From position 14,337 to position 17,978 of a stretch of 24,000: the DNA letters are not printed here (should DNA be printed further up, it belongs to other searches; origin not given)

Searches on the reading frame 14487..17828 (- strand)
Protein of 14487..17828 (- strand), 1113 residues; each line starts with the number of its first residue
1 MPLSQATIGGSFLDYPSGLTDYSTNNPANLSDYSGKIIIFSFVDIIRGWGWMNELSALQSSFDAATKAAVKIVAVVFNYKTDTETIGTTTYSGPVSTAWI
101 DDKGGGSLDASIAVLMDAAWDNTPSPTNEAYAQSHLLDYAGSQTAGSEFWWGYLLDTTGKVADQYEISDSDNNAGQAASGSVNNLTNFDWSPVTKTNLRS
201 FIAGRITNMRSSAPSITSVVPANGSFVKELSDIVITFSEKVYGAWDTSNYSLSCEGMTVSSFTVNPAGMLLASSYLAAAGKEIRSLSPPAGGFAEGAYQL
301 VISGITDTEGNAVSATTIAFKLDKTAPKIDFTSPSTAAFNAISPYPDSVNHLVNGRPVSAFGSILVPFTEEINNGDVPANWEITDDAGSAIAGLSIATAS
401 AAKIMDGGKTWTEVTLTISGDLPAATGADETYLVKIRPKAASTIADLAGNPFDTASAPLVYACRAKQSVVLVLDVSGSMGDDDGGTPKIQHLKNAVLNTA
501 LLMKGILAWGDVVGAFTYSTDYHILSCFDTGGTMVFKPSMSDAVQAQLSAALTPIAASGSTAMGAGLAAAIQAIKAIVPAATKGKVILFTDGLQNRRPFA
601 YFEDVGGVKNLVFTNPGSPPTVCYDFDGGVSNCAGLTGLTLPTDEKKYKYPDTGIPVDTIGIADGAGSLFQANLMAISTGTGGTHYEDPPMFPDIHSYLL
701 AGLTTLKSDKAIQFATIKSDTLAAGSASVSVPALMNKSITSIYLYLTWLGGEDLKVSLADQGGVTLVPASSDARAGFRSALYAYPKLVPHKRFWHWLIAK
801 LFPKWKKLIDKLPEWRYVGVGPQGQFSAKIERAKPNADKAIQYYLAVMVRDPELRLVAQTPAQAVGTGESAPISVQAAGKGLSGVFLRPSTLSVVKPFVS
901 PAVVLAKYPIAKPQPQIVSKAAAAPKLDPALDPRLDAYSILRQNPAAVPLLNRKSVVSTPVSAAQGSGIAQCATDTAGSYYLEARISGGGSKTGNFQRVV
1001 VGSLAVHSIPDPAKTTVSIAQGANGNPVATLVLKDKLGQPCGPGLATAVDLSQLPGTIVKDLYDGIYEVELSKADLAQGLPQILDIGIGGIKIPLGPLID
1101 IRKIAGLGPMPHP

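Call 4: search_protein_families(library=pfam, proteins=[window:14487-17828:-], max_evalue=1)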
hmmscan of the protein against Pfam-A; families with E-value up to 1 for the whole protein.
window:14487-17828:- (1113 aa): 7 families
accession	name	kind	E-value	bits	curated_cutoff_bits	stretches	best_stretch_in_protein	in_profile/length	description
PF13519.12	VWA_2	-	2.8e-10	41.2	27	1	469-592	1-106/107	von Willebrand factor type A domain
PF13205.12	Big_5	-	8.7e-07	30.1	23.6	2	212-320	3-103/105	Bacterial Ig-like domain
PF00092.34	VWA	-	0.00018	22.2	23.8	1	469-596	2-117/174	von Willebrand factor type A domain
PF00578.27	AhpC-TSA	-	0.004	17.5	26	1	25-171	15-104/124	AhpC/TSA family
PF05762.20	VWA_CoxE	-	0.019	14.9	26.4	0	464-480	52-70/222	VWA domain containing CoxE-like protein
PF19078.6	Big_12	-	0.022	15.4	27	1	212-273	3-61/102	Bacterial Ig-like domain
PF21876.2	STIV_turret_2nd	-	0.85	10.1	27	0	189-255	32-93/106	C381 turret protein 2nd galactose-binding domain-like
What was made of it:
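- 14487..17828 (-): p1113: putative cargo. It has Ig-like (Big_5) and vWA domains with a DxSxS motif and no signal peptide. Call 4: VWA_2 E 2.8e-10, Big_5 E 8.7e-7.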

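Call 5: search_protein_families(library=ncbifam, proteins=[window:14487-17828:-], max_evalue=1)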
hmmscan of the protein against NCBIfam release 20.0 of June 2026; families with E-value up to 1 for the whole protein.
window:14487-17828:- (1113 aa): 1 family
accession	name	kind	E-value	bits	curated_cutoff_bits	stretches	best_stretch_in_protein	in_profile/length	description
TIGR00868.1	hCaCC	subfamily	4.6e-06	24.7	900.85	1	458-596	295-418/863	calcium-activated chloride channel protein 1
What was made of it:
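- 14487..17828 (-): Call 5: CLCA-type vWA, weak.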

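Call 6: search_protein_families(library=phrogs, proteins=[window:14487-17828:-], max_evalue=0.1)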
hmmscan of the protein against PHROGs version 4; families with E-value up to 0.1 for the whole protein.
window:14487-17828:- (1113 aa): 0 families

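Call 7: search_protein_families(library=padloc, proteins=[window:14487-17828:-], max_evalue=0.1)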
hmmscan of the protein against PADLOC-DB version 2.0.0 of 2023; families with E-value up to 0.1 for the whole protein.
window:14487-17828:- (1113 aa): 0 families

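Call 42: find_related_loci(query=window:14487-17828:-, collection=genome_contigs, flank=10000)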
Query window:14487-17828:- (1113 aa) in genome_contigs; peptide patterns used: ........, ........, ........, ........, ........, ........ (x = any residue, [..] = any of these).
26 stretches matched a pattern, but none encodes a relative of the query by tblastn (E <= 1e-3).

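Call 45: find_homologous_proteins(query=window:14487-17828:-, max_evalue=0.001)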
Query window:14487-17828:- (1113 aa): 1 proteins with E <= 0.001 among 8000 candidates.
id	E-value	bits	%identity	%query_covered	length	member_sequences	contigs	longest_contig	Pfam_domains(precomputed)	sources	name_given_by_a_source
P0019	0.0e+0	2478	100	100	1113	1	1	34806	PF13205.13,PF13519.13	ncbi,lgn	-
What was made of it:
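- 14487..17828 (-): Calls 42, 45: no homologues found.
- The cargo link rests on one locus. p1113 has no detected homologues (calls 42, 45).
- Tried and rejected: A word-index homology search for p1113 returned only itself (call 45).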

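Call 102: search_solved_structures(query=window:14487-17828:-, max_evalue=0.1)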
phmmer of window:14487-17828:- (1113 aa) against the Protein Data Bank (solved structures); distinct sequences matched with E-value up to 0.1: 1.
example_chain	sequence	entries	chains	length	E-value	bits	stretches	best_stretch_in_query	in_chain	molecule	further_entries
6pyo_A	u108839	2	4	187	0.054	14.6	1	468-601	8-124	cDNA FLJ56608, highly similar to Homo sapiens chloride channel, calcium activated, family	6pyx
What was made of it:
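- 14487..17828 (-): Call 102: weak CLCA1 VWA match.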
